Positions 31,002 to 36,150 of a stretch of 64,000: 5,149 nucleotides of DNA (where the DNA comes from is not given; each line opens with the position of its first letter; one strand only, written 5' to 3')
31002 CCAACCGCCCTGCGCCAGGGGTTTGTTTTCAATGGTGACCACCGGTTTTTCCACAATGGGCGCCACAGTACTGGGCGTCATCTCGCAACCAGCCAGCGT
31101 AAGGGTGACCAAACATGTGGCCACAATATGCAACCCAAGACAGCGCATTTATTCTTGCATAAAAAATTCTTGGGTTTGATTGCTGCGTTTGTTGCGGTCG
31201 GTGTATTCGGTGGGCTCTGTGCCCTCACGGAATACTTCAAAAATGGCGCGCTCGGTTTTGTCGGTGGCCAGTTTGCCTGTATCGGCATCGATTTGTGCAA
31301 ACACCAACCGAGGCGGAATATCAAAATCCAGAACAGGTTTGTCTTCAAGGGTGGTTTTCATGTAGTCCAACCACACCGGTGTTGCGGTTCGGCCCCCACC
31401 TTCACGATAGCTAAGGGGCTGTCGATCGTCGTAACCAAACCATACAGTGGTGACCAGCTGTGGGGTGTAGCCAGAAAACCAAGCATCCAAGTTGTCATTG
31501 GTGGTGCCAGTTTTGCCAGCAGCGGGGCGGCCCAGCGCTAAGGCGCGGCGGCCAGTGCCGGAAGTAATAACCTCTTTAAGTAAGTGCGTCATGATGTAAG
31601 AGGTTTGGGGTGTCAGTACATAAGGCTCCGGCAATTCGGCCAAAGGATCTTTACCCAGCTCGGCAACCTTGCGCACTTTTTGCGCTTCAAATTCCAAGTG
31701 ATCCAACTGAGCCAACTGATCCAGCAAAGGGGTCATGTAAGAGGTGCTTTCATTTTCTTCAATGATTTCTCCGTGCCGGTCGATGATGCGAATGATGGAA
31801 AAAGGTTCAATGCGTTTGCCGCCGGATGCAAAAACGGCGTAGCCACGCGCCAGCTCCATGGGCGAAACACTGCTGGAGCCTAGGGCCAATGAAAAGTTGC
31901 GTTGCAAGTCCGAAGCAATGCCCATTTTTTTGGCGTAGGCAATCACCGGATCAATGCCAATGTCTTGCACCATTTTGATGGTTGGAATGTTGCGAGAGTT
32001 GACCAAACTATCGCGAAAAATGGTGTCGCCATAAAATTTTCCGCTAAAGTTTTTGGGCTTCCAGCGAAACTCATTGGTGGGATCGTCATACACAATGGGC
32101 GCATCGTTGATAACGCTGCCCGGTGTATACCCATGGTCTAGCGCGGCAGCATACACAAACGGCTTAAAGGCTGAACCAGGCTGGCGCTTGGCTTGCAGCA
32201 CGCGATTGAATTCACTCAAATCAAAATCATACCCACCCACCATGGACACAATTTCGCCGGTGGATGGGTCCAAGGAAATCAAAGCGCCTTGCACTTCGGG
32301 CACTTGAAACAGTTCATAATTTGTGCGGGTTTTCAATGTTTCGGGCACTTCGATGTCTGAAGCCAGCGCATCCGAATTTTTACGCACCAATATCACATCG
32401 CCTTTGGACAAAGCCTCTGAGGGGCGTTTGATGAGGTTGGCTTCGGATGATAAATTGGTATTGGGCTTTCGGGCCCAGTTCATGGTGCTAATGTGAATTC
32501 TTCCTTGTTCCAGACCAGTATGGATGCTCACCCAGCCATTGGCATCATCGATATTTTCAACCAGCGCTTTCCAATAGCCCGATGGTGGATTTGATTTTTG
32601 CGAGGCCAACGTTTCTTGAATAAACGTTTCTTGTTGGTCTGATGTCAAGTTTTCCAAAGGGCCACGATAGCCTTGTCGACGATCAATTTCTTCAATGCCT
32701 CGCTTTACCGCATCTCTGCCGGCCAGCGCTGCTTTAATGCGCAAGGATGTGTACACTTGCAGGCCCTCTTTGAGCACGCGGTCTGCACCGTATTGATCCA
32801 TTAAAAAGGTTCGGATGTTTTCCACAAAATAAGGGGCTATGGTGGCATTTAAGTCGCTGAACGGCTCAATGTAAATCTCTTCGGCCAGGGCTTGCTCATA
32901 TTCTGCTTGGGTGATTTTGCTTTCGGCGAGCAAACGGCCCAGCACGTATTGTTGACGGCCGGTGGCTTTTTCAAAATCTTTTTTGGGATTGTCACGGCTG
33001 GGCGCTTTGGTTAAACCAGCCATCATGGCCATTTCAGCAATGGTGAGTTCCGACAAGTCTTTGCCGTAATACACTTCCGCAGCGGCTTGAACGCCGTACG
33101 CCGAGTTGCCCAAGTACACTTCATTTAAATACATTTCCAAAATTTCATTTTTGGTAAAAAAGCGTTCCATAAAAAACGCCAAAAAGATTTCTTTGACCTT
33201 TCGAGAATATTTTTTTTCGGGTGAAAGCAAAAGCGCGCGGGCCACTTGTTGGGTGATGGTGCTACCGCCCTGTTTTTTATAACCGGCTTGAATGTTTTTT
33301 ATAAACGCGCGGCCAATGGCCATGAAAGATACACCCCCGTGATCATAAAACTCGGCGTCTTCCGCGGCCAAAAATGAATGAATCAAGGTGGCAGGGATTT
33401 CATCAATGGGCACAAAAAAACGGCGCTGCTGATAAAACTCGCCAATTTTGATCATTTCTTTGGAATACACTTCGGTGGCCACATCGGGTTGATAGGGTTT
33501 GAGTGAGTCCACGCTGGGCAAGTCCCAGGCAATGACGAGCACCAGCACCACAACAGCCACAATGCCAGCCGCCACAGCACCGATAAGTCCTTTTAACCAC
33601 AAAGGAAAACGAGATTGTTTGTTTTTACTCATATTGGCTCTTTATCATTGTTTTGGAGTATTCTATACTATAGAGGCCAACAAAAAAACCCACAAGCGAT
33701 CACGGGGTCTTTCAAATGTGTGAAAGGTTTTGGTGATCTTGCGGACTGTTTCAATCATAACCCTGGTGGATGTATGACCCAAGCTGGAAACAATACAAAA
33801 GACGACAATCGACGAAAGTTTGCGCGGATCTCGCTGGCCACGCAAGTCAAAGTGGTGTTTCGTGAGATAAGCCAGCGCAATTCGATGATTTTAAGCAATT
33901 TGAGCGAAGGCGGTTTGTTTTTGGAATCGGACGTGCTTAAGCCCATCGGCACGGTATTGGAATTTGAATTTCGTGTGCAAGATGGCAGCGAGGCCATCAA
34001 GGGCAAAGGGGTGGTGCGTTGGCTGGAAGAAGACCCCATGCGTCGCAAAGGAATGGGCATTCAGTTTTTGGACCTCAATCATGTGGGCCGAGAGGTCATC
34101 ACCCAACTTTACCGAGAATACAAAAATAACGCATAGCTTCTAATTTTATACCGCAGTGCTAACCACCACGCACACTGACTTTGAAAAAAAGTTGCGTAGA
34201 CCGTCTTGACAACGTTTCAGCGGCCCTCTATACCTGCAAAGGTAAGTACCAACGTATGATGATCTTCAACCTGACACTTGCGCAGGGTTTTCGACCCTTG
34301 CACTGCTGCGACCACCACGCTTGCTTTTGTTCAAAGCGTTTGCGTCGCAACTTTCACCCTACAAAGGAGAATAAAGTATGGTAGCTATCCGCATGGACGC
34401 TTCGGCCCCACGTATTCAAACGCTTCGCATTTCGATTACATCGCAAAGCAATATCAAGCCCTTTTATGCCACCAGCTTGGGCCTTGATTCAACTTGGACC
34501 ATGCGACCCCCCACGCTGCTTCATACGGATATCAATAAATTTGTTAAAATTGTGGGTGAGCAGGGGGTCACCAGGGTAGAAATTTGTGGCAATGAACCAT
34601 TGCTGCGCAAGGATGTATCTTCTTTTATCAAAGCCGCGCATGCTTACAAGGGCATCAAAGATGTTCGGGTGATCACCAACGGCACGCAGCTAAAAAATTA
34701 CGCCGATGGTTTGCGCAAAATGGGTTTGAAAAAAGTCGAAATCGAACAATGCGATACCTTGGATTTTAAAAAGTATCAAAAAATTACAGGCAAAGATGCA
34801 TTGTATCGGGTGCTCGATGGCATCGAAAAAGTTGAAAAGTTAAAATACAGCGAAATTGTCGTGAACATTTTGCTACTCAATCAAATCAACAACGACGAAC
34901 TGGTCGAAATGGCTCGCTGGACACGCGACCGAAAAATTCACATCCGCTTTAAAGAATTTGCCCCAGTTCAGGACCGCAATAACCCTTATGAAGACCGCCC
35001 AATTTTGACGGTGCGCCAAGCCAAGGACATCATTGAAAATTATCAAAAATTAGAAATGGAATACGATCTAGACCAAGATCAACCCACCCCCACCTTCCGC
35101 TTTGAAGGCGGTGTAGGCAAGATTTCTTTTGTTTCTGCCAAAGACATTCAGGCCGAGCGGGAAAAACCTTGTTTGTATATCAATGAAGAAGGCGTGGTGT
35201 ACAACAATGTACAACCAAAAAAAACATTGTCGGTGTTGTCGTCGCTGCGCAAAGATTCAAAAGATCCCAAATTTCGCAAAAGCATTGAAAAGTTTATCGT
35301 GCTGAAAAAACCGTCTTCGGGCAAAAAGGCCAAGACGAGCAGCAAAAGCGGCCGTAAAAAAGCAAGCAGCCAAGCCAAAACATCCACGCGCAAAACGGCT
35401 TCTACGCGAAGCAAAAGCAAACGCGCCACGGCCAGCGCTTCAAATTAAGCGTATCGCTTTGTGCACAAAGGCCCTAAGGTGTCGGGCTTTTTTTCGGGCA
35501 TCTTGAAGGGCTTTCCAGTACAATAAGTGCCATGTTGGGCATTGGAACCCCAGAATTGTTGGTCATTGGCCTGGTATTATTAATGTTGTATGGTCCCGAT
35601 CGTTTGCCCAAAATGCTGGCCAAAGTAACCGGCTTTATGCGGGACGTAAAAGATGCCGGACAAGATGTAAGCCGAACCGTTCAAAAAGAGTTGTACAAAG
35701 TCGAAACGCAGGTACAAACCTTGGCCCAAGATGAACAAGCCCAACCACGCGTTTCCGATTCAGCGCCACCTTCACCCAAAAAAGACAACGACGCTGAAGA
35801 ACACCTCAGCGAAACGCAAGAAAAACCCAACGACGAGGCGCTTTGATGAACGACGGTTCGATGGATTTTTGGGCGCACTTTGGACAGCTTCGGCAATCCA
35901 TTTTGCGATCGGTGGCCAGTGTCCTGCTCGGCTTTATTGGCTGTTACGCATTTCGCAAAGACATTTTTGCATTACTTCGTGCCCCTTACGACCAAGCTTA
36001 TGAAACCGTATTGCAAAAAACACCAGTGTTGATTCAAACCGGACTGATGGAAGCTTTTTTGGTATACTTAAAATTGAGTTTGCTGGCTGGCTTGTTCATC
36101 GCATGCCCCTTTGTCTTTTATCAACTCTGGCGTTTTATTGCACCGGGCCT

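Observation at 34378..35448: MoaA-like radical-SAM fold protein with all three cluster cysteines replaced and a histone-H1-like tail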

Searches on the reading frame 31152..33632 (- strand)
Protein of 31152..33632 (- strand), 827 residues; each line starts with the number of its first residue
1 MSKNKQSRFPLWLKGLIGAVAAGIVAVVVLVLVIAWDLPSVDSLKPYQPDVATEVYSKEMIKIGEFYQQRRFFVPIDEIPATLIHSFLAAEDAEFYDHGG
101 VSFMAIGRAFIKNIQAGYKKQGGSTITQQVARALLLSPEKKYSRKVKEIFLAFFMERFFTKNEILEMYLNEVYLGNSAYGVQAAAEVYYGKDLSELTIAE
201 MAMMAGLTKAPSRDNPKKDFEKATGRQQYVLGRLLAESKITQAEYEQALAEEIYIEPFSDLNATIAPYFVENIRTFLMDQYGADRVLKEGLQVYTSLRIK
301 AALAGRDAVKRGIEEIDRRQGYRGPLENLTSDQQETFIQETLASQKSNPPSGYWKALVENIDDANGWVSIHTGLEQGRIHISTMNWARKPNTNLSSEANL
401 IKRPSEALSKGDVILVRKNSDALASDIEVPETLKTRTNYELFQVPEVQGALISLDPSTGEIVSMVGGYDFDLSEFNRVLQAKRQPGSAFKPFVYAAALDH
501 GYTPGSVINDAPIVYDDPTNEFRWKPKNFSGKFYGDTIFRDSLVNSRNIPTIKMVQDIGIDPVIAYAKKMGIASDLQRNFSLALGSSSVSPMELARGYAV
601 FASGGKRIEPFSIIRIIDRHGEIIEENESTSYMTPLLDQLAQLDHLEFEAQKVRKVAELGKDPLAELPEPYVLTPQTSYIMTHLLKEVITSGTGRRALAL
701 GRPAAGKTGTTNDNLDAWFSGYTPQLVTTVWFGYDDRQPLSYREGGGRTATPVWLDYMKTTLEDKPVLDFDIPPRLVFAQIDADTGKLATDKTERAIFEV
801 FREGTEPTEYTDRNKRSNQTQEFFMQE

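Call 50: search_protein_families(library=pfam, proteins=[window:31152-33632:-], max_evalue=0.001)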
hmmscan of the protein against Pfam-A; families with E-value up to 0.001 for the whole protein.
window:31152-33632:- (827 aa): 3 families
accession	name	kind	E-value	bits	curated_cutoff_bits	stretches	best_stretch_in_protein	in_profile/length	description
PF00912.28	Transgly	-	1.1e-62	211.1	27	1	63-234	5-177/178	Transglycosylase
PF00905.27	Transpeptidase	-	7.7e-27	94.7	22.1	1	451-753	3-293/299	Penicillin binding protein transpeptidase domain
PF17092.11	PCB_OB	-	5.7e-15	56.5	27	1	322-447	1-111/111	Penicillin-binding protein OB-like domain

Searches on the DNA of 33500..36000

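Call 30: search_rna_families(source=window, start=33500, end=36000, threshold=evalue, max_evalue=5)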
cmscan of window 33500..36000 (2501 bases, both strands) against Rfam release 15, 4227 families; matches with E-value up to 5: 4.
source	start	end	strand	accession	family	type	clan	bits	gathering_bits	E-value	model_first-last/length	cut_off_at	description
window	35541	35624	+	RF03913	mir-992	Gene; miRNA;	-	19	79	2.4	1-86/86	no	mir-992 microRNA precursor family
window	34636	34697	+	RF00405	SNORA44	Gene; snRNA; snoRNA; HACA-box;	CL00036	18.9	55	0.64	1-131/131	no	Small nucleolar RNA SNORA44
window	34367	34410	+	RF02699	Avashort_thermometer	Cis-reg; thermoregulator;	-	17.4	88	4.5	1-59/59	no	Avashort 5' UTR thermometer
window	34288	34378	-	RF02220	ZNRD1-AS1_3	Gene; lncRNA;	-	15.7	60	3.2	1-104/104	no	ZNRD1 antisense RNA 1 conserved region 3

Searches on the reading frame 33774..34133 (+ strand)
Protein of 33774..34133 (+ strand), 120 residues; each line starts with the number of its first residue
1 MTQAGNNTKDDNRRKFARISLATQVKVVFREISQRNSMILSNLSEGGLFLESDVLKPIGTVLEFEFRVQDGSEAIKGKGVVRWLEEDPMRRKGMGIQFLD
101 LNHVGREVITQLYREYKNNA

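Call 50: search_protein_families(library=pfam, proteins=[window:33774-34133:+], max_evalue=0.001)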
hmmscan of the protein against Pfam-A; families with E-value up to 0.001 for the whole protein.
window:33774-34133:+ (120 aa): 1 family
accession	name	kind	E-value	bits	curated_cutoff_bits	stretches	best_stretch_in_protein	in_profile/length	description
PF07238.19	PilZ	-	3.5e-12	47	22.5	1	12-113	1-100/102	PilZ domain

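Call 65: search_protein_families(library=padloc, proteins=[window:33774-34133:+], max_evalue=0.01)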
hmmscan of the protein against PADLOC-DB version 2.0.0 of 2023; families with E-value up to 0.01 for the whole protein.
window:33774-34133:+ (120 aa): 0 families
